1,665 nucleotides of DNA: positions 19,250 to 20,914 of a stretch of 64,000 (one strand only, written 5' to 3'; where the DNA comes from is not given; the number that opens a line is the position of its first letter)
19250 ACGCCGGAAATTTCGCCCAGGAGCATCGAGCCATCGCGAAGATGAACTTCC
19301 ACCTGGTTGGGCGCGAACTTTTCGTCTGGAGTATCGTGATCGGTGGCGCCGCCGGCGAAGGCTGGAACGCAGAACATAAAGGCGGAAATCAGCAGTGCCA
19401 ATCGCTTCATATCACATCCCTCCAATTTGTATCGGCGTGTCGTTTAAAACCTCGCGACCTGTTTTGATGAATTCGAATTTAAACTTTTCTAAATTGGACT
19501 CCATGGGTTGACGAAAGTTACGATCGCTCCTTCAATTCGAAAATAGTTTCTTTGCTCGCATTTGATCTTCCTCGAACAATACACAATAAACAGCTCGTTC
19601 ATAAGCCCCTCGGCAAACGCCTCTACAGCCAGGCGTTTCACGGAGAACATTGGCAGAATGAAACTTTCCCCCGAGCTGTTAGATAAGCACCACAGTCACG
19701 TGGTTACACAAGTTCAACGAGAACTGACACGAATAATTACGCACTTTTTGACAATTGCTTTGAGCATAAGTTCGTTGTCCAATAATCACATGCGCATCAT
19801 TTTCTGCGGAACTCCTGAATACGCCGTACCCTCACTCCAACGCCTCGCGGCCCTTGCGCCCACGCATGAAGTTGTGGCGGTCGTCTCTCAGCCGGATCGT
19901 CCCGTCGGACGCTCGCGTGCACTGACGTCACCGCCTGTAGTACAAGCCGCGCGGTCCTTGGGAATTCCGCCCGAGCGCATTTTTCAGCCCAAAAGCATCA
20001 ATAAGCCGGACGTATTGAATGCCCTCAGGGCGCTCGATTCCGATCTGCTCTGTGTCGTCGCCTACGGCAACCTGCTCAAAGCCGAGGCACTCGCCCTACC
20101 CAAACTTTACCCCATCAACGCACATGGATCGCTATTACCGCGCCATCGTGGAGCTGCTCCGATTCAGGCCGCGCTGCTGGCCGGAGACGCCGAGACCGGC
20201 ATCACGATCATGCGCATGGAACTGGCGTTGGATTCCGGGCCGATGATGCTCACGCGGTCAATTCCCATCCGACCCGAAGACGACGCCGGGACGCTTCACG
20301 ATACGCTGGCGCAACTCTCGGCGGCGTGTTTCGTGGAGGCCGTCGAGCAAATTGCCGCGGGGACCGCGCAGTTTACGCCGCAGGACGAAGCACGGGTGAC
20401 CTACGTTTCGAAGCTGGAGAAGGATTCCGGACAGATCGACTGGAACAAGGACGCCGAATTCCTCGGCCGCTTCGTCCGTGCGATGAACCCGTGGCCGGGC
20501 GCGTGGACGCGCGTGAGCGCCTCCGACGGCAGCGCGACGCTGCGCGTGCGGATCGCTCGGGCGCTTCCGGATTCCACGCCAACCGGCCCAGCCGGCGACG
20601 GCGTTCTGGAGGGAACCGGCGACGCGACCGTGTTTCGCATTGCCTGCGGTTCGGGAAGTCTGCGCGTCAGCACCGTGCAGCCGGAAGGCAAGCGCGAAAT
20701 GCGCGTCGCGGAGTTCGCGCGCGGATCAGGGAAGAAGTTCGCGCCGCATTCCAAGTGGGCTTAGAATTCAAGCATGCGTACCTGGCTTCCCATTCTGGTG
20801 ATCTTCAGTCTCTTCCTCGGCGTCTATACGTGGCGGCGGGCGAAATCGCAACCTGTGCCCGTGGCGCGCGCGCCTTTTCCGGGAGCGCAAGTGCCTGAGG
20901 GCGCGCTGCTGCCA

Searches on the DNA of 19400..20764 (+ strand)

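Call 8: search_rna_families(source=window, start=19400, end=19800, threshold=evalue, max_evalue=10)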
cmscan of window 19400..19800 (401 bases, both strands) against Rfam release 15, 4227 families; matches with E-value up to 10: 2.
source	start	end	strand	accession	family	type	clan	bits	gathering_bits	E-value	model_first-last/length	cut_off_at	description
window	19653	19670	+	RF01792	eiav_FSE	Cis-reg; frameshift_element;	-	13.7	40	1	1-35/35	no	ribosomal frameshift site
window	19613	19709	+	RF02039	SPRY4-IT1_2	Gene; lncRNA;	-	12.3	40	2.2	1-120/120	no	SPRY4-IT1 conserved region 2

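Call 64: search_with_rna_model(model_id=R1, sources=[L078, L079], max_evalue=10)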
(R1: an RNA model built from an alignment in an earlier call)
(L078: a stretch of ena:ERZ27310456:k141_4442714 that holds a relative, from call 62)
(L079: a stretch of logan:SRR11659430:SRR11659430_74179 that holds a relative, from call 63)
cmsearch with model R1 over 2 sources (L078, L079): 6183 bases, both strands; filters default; matches with E-value up to 10: 0.
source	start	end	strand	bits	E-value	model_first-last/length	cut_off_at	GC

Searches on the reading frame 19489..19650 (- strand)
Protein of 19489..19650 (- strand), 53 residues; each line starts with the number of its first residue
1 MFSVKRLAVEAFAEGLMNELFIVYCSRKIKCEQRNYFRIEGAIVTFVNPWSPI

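Call 11: find_encoding_contigs(protein=window:19489-19650:-, flank=5000)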
Protein window:19489-19650:- (53 aa): no gene with exactly this product is on record in the collection.

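Call 18: find_homologous_proteins(query=A2, max_evalue=10)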
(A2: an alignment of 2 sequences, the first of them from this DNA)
Query A2 (2 sequences): no candidate shares three 5-residue words with the query. No homologue found.

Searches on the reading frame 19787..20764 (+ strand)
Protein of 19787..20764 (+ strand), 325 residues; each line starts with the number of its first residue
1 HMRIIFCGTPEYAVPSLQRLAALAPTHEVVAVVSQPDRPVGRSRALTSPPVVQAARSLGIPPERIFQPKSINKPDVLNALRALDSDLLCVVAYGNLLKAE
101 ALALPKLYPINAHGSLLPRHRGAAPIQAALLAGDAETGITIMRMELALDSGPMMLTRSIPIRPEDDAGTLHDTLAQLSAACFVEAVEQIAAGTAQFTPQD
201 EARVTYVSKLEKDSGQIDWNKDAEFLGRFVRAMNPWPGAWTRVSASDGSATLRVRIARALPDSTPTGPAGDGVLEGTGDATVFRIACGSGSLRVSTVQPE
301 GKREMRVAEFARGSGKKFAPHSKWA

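Call 40: search_protein_families(library=pfam, proteins=[window:19787-20764:+], max_evalue=0.001)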
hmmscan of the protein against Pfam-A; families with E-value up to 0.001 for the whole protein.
window:19787-20764:+ (325 aa): 2 families
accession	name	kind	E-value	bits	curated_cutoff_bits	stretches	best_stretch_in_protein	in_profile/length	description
PF00551.24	Formyl_trans_N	-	4.7e-38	131.2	26.1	1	2-186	1-181/181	Formyl transferase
PF02911.23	Formyl_trans_C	-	8.1e-20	71.3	21.1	1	209-314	1-99/100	Formyl transferase, C-terminal domain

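Call 61: find_homologous_proteins(query=window:19787-20764:+, max_evalue=1e-60)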
Query window:19787-20764:+ (325 aa): 1288 proteins with E <= 1e-60 among 8000 candidates; the best 120 are listed.
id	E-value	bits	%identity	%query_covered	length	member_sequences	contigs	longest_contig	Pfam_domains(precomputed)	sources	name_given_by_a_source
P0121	7.6e-193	658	92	100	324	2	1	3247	PF00551.25,PF02911.24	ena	-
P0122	1.4e-175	601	84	99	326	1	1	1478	PF00551.25,PF02911.24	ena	-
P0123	8.8e-164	563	77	99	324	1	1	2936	PF00551.25,PF02911.24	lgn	-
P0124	2.0e-162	558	77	99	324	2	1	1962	PF00551.25,PF02911.24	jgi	jgi:methionyl-tRNA formyltransferase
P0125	1.2e-153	529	75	99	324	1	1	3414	PF00551.25,PF02911.24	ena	-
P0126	6.5e-144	497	71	99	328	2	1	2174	PF00551.25,PF02911.24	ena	-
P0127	6.6e-142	491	69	100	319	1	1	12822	PF00551.25,PF02911.24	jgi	jgi:methionyl-tRNA formyltransferase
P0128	5.7e-140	484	68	99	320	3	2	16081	PF00551.25,PF02911.24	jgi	jgi:methionyl-tRNA formyltransferase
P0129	2.3e-138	479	68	99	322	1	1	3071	PF00551.25,PF02911.24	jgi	jgi:methionyl-tRNA formyltransferase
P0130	4.3e-135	468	67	99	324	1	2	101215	PF00551.25,PF02911.24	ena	-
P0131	2.3e-133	463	66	99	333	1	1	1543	PF00551.25,PF02911.24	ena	-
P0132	6.0e-133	461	65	99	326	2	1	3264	PF00551.25,PF02911.24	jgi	jgi:methionyl-tRNA formyltransferase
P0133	1.9e-132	460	66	99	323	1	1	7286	PF00551.25,PF02911.24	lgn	-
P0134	1.1e-130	454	65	100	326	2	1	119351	PF00551.25,PF02911.24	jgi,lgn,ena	-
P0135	2.8e-129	449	63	99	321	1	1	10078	PF00551.25,PF02911.24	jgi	jgi:methionyl-tRNA formyltransferase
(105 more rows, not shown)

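Call 62: find_encoding_contigs(protein=P0121, flank=5000, max_places=3)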
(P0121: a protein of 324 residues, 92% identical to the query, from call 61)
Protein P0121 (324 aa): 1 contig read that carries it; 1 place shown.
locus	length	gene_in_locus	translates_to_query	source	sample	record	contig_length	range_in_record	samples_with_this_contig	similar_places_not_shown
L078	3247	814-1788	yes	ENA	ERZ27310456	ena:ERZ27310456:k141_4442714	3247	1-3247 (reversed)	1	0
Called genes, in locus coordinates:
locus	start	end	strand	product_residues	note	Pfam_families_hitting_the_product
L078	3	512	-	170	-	?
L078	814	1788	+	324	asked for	PF00551:Formyl_trans_N, PF02911:Formyl_trans_C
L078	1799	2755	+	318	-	PF25174:Beta-prop_THOC3 (weak)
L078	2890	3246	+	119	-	?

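Call 63: find_encoding_contigs(protein=P0123, flank=5000, max_places=3)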
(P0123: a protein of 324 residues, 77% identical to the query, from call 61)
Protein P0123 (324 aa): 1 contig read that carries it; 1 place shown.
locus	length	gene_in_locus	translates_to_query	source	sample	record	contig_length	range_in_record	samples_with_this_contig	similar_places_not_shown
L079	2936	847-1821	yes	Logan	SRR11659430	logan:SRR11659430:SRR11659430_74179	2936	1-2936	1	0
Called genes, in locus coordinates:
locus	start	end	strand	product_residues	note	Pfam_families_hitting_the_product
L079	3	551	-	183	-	?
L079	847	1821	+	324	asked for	PF00551:Formyl_trans_N, PF02911:Formyl_trans_C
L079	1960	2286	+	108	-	-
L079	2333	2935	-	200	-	?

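Call 67: find_encoding_contigs(protein=P0122, flank=3000, max_places=2)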
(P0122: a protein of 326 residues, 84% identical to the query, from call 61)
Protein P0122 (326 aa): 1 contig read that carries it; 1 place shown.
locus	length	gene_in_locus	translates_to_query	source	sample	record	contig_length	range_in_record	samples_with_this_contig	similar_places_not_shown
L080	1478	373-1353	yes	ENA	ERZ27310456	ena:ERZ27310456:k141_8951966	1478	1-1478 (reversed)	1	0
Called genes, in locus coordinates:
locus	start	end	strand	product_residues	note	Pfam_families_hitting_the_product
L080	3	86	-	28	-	?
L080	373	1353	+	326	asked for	PF00551:Formyl_trans_N, PF02911:Formyl_trans_C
